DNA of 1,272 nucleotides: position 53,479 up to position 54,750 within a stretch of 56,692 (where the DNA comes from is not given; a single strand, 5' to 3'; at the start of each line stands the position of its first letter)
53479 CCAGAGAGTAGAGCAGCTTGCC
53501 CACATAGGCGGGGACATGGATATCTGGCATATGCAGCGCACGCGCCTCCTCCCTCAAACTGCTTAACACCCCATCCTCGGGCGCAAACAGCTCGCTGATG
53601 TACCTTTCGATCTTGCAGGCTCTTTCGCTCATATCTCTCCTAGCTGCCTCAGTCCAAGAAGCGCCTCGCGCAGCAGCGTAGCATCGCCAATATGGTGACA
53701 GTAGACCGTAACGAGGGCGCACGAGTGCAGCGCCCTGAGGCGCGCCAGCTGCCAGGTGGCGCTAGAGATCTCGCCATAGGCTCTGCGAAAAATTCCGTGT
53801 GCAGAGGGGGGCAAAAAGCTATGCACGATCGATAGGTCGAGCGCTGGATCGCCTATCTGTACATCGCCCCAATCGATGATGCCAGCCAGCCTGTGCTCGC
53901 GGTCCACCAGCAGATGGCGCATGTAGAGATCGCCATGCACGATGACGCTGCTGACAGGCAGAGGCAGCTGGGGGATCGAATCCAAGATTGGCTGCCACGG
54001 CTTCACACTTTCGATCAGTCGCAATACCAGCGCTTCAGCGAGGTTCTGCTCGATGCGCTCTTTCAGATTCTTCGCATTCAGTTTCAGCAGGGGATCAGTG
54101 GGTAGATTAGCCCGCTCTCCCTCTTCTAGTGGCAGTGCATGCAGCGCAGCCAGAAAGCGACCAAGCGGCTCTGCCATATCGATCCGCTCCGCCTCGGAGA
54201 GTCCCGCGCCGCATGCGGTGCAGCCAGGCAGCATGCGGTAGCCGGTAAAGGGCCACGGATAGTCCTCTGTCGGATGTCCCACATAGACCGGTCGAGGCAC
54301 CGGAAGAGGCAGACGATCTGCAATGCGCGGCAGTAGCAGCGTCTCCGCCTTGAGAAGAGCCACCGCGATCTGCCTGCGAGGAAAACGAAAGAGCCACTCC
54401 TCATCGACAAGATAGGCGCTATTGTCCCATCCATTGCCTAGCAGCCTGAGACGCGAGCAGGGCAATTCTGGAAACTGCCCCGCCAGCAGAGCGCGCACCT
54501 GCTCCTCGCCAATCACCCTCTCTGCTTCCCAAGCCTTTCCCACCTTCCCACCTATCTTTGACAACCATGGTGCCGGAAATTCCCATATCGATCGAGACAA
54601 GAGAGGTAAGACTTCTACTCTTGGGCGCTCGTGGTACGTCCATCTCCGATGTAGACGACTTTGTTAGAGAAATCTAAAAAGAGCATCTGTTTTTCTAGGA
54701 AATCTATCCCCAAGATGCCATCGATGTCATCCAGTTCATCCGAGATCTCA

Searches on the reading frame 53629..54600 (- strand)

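Call 47: search_protein_families(library=pfam, proteins=[window:53629-54600:-], max_evalue=0.00001)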
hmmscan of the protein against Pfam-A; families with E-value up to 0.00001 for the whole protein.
window:53629-54600:- (323 aa): 1 family
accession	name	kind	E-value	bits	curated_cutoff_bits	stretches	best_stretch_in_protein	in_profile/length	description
PF01636.29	APH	-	5.2e-35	121.8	23.2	1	51-287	2-235/239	Phosphotransferase enzyme family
